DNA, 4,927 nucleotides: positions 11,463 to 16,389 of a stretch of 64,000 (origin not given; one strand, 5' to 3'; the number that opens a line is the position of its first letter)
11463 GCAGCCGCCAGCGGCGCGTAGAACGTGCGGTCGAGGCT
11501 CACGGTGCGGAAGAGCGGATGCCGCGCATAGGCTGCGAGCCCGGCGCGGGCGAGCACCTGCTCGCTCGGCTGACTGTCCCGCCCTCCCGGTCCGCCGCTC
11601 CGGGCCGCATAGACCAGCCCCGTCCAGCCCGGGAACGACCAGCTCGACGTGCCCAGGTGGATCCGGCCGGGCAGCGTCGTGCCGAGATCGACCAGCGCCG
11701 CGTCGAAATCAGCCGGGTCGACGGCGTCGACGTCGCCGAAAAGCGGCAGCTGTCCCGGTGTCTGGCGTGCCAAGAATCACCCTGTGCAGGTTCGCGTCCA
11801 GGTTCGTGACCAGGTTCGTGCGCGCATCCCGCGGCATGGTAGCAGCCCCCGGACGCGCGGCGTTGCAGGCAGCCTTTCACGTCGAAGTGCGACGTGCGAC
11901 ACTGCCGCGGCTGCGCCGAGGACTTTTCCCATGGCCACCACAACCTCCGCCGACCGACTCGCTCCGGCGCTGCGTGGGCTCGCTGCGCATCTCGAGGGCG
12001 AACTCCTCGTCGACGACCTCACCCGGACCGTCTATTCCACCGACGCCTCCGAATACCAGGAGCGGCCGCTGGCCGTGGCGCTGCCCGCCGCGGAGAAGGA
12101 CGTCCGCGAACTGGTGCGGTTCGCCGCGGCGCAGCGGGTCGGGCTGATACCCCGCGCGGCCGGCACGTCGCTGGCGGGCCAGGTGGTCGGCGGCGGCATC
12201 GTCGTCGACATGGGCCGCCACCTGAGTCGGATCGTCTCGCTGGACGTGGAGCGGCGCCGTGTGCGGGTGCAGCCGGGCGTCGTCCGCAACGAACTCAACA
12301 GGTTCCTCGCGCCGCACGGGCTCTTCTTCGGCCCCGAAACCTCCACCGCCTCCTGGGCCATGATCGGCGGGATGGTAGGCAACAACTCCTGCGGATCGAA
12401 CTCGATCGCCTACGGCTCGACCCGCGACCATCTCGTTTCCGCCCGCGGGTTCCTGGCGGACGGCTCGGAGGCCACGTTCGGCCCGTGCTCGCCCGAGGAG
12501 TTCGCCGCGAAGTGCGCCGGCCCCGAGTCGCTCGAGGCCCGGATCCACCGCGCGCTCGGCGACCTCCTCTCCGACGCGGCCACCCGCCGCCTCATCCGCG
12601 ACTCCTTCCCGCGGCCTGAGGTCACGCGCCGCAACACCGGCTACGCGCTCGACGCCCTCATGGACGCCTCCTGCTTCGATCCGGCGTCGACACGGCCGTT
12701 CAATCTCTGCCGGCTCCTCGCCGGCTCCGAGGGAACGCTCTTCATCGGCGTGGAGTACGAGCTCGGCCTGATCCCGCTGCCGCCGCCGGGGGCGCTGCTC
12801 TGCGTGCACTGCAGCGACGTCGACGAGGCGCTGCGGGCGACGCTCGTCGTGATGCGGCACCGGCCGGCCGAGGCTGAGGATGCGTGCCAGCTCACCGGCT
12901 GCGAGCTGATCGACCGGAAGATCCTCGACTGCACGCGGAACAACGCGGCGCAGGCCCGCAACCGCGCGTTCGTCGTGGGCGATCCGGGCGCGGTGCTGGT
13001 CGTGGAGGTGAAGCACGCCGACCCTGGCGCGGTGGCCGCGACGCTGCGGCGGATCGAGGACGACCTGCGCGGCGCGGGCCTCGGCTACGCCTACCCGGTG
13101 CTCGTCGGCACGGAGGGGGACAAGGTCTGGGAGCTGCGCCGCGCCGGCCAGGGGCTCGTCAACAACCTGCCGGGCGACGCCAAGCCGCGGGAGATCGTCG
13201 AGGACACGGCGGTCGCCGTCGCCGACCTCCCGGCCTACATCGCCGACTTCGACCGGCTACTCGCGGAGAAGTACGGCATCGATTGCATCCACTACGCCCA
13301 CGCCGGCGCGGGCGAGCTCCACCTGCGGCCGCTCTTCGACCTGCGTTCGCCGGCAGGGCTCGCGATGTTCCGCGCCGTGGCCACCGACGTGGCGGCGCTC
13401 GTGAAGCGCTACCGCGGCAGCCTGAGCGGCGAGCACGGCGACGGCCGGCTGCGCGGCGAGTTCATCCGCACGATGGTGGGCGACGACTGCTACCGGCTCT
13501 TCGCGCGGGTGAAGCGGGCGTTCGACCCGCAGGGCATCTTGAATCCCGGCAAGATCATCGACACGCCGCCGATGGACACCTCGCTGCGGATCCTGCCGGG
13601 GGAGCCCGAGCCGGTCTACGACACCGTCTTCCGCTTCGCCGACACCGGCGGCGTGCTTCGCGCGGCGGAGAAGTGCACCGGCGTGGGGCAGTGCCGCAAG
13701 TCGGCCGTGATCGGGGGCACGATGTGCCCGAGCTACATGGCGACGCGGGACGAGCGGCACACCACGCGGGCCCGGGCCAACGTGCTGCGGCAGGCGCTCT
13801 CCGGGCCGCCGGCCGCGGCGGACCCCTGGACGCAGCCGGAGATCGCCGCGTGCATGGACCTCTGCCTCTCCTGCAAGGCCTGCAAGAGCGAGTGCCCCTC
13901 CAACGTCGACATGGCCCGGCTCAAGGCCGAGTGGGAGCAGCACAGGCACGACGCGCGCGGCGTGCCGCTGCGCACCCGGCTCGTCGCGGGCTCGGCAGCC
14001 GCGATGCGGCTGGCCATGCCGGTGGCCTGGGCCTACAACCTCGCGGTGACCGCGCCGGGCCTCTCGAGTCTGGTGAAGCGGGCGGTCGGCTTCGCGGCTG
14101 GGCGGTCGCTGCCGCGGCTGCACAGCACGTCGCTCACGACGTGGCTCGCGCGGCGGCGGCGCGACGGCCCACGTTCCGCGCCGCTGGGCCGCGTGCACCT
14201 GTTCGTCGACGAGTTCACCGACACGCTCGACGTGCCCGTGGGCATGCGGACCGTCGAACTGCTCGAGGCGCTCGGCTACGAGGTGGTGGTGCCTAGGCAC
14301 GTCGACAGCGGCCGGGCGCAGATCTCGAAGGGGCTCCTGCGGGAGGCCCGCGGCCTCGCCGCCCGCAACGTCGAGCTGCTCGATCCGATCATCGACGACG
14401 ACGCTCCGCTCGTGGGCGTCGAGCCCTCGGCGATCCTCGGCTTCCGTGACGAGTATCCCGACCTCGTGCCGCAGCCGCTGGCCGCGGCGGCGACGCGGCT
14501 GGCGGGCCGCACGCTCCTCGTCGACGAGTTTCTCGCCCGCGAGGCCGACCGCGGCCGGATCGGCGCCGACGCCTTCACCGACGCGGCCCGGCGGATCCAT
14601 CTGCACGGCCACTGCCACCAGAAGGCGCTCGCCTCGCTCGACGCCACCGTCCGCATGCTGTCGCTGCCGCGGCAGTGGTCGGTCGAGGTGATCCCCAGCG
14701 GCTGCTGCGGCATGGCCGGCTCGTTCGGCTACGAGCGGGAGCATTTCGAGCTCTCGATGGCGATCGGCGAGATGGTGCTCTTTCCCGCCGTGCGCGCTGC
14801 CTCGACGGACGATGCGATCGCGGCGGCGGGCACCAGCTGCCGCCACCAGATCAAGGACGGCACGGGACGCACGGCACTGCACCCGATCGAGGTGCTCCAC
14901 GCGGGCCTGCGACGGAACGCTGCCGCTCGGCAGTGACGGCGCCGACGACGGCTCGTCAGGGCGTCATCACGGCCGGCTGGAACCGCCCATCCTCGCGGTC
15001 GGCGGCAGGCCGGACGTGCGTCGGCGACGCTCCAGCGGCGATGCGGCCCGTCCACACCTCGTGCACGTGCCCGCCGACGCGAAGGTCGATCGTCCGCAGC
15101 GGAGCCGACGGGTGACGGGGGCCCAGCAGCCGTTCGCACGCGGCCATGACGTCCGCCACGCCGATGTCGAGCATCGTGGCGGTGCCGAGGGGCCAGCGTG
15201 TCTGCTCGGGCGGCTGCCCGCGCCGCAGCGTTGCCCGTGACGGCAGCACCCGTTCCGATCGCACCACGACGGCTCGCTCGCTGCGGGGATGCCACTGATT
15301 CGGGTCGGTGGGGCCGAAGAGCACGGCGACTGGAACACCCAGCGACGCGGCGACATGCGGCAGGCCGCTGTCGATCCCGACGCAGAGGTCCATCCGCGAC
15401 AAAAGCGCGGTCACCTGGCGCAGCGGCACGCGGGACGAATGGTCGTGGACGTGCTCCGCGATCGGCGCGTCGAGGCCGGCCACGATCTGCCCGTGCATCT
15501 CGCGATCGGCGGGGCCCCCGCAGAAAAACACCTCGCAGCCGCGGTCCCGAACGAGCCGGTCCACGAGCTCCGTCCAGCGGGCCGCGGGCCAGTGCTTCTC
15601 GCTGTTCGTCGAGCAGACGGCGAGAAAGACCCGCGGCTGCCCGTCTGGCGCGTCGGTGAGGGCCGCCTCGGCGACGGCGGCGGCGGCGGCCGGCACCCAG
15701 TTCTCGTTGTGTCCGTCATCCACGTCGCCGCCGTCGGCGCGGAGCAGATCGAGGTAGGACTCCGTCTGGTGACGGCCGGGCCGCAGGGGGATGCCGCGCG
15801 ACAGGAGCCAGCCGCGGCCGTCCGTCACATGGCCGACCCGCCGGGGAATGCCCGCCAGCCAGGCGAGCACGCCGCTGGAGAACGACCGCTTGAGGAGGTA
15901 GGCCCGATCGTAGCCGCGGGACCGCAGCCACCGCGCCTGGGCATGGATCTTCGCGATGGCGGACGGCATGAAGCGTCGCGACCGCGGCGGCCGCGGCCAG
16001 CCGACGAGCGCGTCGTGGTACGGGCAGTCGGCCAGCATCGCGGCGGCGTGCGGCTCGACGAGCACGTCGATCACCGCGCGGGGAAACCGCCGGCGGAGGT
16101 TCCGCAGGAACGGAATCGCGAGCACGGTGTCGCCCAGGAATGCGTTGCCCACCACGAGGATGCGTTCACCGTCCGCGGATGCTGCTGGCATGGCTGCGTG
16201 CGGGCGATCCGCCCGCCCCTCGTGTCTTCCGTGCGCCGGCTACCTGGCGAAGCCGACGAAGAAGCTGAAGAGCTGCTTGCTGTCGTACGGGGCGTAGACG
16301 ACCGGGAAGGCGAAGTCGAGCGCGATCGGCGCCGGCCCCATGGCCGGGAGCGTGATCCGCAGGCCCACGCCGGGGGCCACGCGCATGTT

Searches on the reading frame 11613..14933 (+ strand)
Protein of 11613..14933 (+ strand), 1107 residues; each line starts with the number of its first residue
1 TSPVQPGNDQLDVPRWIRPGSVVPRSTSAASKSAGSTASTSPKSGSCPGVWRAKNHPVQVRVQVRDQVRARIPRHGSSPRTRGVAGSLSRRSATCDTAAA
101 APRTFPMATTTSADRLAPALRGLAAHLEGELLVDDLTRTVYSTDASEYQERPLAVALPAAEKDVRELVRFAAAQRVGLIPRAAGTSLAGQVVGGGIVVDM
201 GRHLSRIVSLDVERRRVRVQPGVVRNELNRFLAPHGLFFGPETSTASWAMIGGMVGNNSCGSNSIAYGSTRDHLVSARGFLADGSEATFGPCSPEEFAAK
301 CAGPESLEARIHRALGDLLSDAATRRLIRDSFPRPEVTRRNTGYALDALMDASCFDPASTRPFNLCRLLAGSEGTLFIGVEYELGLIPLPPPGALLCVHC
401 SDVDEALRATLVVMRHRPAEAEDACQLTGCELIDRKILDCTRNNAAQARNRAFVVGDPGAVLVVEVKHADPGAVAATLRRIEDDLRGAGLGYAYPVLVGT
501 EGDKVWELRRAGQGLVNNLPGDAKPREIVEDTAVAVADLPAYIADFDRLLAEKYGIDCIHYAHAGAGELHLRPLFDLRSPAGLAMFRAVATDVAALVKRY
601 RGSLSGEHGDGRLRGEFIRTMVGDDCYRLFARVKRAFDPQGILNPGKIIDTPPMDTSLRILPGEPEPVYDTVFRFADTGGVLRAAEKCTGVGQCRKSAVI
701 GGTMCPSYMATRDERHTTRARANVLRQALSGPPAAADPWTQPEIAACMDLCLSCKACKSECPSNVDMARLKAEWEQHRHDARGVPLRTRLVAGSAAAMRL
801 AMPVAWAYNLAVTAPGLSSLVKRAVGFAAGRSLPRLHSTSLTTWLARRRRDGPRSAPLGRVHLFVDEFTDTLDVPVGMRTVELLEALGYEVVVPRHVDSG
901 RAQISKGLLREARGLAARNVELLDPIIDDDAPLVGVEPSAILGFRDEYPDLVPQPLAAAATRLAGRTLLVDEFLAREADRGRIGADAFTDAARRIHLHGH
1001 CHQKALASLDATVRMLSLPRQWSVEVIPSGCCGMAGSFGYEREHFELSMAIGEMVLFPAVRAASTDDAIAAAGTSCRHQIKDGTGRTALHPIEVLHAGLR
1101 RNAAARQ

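Call 107: search_protein_families(library=pfam, proteins=[window:11613-14933:+], max_evalue=0.0001)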
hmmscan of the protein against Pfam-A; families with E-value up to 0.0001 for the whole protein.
window:11613-14933:+ (1107 aa): 4 families
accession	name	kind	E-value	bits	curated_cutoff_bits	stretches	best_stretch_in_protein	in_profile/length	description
PF02913.24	FAD-oxidase_C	-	5.6e-44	151.1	21.2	1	394-648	6-248/248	FAD linked oxidases, C-terminal domain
PF01565.28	FAD_binding_4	-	2.8e-36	124.7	26.4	1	152-286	1-135/139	FAD binding domain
PF13534.11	Fer4_17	-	3.7e-07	31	22.2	1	687-766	1-61/61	4Fe-4S dicluster domain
PF13183.11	Fer4_8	-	4.6e-07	30.7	27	1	685-765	2-68/68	4Fe-4S dicluster domain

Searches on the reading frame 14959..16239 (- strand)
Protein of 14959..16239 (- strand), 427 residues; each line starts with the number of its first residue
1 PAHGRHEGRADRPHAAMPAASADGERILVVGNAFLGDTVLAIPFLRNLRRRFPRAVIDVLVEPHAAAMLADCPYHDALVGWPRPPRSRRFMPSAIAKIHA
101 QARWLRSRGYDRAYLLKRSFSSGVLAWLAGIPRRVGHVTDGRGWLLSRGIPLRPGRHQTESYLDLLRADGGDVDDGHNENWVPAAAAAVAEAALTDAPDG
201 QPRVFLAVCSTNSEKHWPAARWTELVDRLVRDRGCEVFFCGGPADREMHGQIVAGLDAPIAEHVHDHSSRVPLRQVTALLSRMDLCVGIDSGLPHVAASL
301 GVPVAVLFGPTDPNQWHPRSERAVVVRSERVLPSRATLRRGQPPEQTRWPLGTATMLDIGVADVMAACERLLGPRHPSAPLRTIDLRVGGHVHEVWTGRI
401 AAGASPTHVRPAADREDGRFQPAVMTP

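Call 107: search_protein_families(library=pfam, proteins=[window:14959-16239:-], max_evalue=0.0001)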
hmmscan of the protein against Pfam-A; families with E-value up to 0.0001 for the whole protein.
window:14959-16239:- (427 aa): 1 family
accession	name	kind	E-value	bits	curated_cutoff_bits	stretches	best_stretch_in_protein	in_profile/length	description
PF01075.23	Glyco_transf_9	-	1.7e-39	136.1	22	1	100-330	3-231/247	Glycosyltransferase family 9 (heptosyltransferase)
